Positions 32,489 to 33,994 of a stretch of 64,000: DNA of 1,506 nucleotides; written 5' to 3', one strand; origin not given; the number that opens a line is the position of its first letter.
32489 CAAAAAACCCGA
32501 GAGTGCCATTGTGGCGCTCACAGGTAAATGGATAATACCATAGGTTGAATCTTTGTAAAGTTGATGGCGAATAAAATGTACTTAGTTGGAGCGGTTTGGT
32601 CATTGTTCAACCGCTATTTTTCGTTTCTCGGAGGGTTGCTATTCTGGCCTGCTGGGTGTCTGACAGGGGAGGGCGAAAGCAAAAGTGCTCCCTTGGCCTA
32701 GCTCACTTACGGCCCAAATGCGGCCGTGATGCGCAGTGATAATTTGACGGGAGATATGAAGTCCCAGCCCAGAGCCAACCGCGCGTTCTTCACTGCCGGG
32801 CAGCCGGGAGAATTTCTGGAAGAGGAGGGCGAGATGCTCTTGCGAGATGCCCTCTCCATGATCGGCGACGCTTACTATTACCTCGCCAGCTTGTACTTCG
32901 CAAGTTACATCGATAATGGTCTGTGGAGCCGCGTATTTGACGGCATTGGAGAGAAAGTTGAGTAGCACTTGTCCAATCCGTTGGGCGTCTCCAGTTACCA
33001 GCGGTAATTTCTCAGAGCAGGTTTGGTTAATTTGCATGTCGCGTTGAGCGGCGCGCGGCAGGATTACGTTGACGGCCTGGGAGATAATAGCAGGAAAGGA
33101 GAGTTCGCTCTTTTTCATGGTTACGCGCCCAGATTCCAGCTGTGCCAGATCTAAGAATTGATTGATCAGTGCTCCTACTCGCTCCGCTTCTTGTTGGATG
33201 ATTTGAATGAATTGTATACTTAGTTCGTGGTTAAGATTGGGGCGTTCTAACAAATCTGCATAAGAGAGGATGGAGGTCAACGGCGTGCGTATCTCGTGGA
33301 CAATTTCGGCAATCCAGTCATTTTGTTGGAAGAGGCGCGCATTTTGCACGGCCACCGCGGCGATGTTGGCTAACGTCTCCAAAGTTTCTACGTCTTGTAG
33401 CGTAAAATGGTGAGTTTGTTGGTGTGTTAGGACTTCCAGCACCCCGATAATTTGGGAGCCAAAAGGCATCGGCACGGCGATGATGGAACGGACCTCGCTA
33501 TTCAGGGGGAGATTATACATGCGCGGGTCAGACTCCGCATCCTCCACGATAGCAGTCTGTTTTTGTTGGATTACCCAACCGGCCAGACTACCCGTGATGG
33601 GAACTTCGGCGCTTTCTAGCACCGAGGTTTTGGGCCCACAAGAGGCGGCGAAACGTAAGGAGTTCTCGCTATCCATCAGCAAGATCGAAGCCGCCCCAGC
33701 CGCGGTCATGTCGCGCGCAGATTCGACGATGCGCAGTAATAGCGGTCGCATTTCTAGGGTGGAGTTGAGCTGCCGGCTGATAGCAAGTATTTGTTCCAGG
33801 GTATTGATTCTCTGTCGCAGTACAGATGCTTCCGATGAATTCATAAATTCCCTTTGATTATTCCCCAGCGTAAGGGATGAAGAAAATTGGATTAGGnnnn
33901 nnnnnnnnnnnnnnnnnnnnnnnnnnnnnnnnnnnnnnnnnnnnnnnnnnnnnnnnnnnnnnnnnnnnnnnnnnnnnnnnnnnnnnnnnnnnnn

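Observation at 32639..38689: Receiver domain fused to a MinD/ParA-like domain with a lysine-less Walker A (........), adjacent to a GAF histidine kinase and divergent from a polytopic HAMP-GAF-PAS kinase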

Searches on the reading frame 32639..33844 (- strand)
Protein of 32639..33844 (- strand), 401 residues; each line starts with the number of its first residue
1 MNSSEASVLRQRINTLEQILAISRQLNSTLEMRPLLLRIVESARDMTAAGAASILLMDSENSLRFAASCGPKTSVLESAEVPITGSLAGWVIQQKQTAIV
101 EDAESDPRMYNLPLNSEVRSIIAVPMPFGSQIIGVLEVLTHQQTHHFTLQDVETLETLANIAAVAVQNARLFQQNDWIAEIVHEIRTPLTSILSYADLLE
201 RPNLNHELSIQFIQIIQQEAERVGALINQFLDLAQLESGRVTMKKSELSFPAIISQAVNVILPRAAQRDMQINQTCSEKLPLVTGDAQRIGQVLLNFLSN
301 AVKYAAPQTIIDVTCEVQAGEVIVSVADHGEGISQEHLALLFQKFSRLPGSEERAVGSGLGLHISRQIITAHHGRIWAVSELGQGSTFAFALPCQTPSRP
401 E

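Call 6: search_protein_families(library=pfam, proteins=[window:32639-33844:-], max_evalue=0.01)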
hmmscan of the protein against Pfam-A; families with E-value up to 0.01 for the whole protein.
window:32639-33844:- (401 aa): 6 families
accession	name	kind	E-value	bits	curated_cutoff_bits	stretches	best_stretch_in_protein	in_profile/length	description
PF02518.31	HATPase_c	-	2.8e-27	95.8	26.4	1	285-394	1-109/111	Histidine kinase-, DNA gyrase B-, and HSP90-like ATPase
PF13185.12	GAF_2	-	2.3e-18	67.1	28.6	1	35-167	7-136/136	GAF domain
PF00512.31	HisKA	-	5e-17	62.2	26.9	1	174-239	2-66/66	His Kinase A (phospho-acceptor) domain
PF01590.32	GAF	-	1.1e-14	55.5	22.4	1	35-166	5-133/133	GAF domain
PF13492.12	GAF_3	-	1.8e-11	45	27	1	39-168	9-129/129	GAF domain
PF13581.12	HATPase_c_2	-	0.00024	21.6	27.4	1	298-369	40-109/127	Histidine kinase-like ATPase domain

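Call 7: search_protein_families(library=ncbifam, proteins=[window:32639-33844:-], max_evalue=0.01)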
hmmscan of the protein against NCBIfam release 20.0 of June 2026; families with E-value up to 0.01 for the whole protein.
window:32639-33844:- (401 aa): 90 families (the best 25 are shown)
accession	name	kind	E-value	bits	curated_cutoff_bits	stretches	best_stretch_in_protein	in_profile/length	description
NF046044.1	PnpS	equivalog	5.1e-51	173.9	400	1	174-393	170-390/390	two-component system histidine kinase PnpS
NF033092.0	HK_WalK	equivalog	5.9e-51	173.7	725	1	173-394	371-594/594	cell wall metabolism sensor histidine kinase WalK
TIGR02966.1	phoR_proteo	equivalog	4.1e-50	170.7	334.2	1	174-391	114-332/333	phosphate regulon sensor histidine kinase PhoR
TIGR02956.1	TMAO_torS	equivalog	5.3e-47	160.5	676.5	1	177-396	467-684/967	TMAO reductase system sensor histidine kinase/response regulator TorS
NF033091.0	HK_VanS_ACDEFG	equivalog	7.7e-44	150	400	1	173-384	73-285/293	vancomycin resistance histidine kinase VanS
NF006800.0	PRK09303.1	equivalog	8.2e-42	143.5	342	1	170-394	147-377/383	histidine kinase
NF047874.1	MASE3_PAS_HK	subfamily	3.2e-40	138.6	560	1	174-396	398-627/655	MASE3 domain-containing sensor histidine kinase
NF008468.0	PRK11360.1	equivalog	4.6e-40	137.6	646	1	167-396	389-610/616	two-component system sensor histidine kinase AtoS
NF007793.0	PRK10490.1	equivalog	2e-39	135.3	1123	1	6-397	502-885/895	two-component system sensor histidine kinase KdpD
NF038297.2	hybrid_HK_HrmK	equivalog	4.9e-39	134.5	725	1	174-396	235-459/607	hybrid histidine kinase/response regulator HrmK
NF008312.0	PRK11100.1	equivalog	1.5e-38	132.9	356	1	175-386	257-466/477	two-component system sensor histidine kinase CreC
TIGR01386.1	cztS_silS_copS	subfamily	4.1e-37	128.2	292.55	1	173-393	240-457/457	heavy metal sensor histidine kinase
NF033093.1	HK_VicK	exception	1.4e-36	126.1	680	1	177-395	212-436/448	cell wall metabolism sensor histidine kinase VicK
NF011874.0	PRK15347.1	equivalog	2.1e-36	125.4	852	1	175-400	399-620/921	two component system sensor kinase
NF008318.0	PRK11107.1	equivalog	1.6e-35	122.5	890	1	160-396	280-520/920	two-component sensor histidine kinase BarA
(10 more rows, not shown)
